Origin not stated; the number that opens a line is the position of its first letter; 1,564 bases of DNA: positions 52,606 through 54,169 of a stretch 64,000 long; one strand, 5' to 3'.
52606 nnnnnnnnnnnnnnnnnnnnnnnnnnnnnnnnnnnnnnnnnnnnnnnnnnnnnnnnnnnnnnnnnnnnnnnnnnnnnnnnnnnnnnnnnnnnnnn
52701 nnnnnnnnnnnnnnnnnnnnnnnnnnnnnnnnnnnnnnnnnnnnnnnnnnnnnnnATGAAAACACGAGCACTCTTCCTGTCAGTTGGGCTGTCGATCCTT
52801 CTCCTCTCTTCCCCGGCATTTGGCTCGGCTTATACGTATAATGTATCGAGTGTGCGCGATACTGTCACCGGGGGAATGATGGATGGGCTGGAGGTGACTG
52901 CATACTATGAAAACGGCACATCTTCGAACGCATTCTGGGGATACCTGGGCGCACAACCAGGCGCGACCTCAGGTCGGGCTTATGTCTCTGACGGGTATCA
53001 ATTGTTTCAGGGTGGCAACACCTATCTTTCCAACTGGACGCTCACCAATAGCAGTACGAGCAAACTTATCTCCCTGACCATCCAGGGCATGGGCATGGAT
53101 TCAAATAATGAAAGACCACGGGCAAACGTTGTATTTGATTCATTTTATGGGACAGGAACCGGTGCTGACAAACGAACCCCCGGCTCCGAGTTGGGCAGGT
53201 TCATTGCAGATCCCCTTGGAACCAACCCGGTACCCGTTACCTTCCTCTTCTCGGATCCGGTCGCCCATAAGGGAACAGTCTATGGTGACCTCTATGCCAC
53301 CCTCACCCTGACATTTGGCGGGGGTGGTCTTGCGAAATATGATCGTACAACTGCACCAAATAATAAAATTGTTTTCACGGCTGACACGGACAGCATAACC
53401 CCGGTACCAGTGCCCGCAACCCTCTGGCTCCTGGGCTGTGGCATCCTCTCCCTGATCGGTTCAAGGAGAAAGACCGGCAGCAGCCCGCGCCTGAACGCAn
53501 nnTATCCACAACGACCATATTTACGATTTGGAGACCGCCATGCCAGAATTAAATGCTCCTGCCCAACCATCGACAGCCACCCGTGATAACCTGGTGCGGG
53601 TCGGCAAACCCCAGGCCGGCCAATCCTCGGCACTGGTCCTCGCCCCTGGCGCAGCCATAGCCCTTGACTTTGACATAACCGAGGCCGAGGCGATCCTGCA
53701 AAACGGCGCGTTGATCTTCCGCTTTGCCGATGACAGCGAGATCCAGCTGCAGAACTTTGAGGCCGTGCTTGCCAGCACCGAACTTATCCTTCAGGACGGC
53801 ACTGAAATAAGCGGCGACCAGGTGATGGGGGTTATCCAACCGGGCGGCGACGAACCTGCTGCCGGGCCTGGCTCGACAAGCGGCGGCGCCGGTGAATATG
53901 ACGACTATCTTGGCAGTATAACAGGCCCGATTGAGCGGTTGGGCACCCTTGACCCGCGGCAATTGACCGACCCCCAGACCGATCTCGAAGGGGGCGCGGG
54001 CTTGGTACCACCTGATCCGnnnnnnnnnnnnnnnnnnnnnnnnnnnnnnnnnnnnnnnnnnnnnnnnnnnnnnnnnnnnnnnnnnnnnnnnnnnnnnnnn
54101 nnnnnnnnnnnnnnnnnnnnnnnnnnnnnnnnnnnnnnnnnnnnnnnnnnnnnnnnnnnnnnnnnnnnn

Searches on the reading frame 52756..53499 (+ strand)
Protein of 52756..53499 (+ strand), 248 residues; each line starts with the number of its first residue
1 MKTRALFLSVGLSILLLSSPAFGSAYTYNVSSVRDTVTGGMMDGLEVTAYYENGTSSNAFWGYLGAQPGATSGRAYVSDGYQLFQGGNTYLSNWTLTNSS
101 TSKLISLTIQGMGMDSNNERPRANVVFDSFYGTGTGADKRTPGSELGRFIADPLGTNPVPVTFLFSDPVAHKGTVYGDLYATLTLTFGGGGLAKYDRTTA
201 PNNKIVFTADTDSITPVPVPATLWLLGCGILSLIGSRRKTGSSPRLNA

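Call 17: search_protein_families(library=pfam, proteins=[window:52756-53499:+], max_evalue=0.0001)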
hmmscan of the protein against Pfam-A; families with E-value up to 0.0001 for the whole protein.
window:52756-53499:+ (248 aa): 0 families

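Call 31: search_protein_families(library=ncbifam, proteins=[window:52756-53499:+], max_evalue=1)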
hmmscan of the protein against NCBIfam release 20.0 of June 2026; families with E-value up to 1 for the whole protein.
window:52756-53499:+ (248 aa): 10 families
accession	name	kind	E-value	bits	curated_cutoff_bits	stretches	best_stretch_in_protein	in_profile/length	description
NF033554.9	floc_PepA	equivalog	6.5e-07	29.4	80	1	185-239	206-259/261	flocculation-associated PEP-CTERM protein PepA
NF041538.1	PEP_EDSA_1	subfamily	0.00012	21.8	100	1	214-239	283-306/307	EDSAP-1 family PEP-CTERM protein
NF038125.1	PEP_CTERM_THxN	subfamily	0.00043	19.9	85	1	205-239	211-245/246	THxN family PEP-CTERM protein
NF038120.1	PEP_CTERM_QFxxD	subfamily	0.00094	19.1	80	1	202-239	178-215/215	NF038120 family PEP-CTERM protein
NF033947.0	PEP-cistern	hypoth_equivalog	0.0037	17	60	1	208-239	164-195/195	cistern family PEP-CTERM protein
NF041927.1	Xrt_dep_XDP1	equivalog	0.0047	16.9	125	1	208-239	209-241/242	exosortase-dependent surface protein XDP1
NF038129.1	PEP_NF038129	equivalog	0.017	14.9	65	1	184-239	145-193/194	NF038129 family PEP-CTERM protein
TIGR03370.1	VPLPA-CTERM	domain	0.047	13.7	25.35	1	217-235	1-19/25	VPLPA-CTERM sorting domain-containing protein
TIGR02595.1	PEP_CTERM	domain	0.054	14.4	16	1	217-239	1-22/24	PEP-CTERM sorting domain-containing protein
TIGR03778.1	VPDSG_CTERM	subfamily_domain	0.29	11.4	22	1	221-239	6-24/24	VPDSG-CTERM sorting domain-containing protein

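Call 32: search_protein_families(library=pfam, proteins=[window:52756-53499:+], max_evalue=1)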
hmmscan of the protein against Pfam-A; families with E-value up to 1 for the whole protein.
window:52756-53499:+ (248 aa): 1 family
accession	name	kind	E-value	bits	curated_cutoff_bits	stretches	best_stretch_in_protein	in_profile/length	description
PF07589.16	PEP-CTERM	-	0.0039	17.7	20.7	1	216-239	1-24/24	PEP-CTERM motif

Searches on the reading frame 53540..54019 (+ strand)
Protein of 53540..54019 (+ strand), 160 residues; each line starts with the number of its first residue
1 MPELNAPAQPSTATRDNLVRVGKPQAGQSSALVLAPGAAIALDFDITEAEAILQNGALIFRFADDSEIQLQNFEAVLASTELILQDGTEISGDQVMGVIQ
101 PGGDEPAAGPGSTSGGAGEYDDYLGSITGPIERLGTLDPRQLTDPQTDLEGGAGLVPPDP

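Call 67: search_protein_representatives(protein=window:53540-54019:+)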
Query: 160 residues. Proteins with E-value up to 0.001 (for the whole library): 233; up to 1e-10: 16; up to 1e-30: 2. The best 150 are listed.
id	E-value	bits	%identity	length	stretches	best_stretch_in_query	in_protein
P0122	6.9e-95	331.3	100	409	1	1-160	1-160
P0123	6.0e-34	133.4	53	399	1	18-151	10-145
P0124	2.3e-30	121.8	48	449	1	9-143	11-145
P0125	4.1e-23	98.2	43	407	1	16-158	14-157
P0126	5.9e-21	91.2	43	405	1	21-142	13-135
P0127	1.4e-15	73.7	38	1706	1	7-144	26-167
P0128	1.8e-13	66.9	40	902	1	2-150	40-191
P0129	2.1e-13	66.7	37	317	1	16-138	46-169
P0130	1.6e-12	63.8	37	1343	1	19-145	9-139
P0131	6.1e-12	61.9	36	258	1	9-141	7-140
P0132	7.0e-12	61.7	39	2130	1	16-137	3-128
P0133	2.7e-11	59.8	32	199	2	12-120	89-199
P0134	6.4e-11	58.6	37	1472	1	12-147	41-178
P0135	6.6e-11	58.6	33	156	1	13-144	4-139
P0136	9.1e-11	58.1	36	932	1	15-144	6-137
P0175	1.2e-07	48.0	36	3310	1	10-138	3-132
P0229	7.7e-06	42.1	34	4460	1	9-137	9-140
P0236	1.6e-05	41.1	35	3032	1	9-139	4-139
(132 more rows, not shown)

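Call 69: search_protein_families(library=ncbifam, proteins=[P0175, P0236, P0132], max_evalue=0.001)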
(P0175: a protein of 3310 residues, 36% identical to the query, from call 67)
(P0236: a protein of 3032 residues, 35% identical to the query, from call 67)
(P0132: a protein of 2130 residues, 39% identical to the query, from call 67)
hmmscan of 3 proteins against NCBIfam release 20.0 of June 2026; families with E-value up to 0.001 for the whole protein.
P0175 (3310 aa): 1 family
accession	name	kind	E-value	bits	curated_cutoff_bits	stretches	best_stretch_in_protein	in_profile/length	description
TIGR03660.1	T1SS_rpt_143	domain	4.1e-36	124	66.05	5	209-319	24-120/143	T1SS-143 repeat domain-containing protein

P0236 (3032 aa): 3 families
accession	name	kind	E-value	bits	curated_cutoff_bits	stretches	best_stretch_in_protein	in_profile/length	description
TIGR03660.1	T1SS_rpt_143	domain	3.4e-42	143.7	66.05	6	2413-2508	47-128/143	T1SS-143 repeat domain-containing protein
NF033943.0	RTX_toxin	subfamily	1.1e-11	43.8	1000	1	2824-2926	659-760/930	RTX family hemolysin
NF035945.1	Zn_serralysin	subfamily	2.1e-10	40.4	500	2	2891-2950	339-399/462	serralysin family metalloprotease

P0132 (2130 aa): 1 family
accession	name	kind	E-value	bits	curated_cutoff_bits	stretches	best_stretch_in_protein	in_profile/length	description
TIGR03660.1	T1SS_rpt_143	domain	3.2e-38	130.9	66.05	4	734-849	26-128/143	T1SS-143 repeat domain-containing protein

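Call 70: list_cluster_members(proteins=[P0236, P0123, P0124])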
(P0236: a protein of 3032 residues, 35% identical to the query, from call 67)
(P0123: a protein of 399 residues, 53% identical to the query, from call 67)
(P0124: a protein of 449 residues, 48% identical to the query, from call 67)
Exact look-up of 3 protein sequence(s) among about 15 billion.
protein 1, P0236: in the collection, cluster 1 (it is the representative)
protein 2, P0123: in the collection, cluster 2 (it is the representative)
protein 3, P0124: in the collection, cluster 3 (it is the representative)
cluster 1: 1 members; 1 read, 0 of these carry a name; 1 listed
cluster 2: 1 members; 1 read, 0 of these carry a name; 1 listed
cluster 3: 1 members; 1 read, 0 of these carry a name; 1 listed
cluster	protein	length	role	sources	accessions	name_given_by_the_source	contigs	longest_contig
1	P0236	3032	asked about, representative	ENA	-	-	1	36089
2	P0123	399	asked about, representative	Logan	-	-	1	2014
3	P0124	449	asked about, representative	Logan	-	-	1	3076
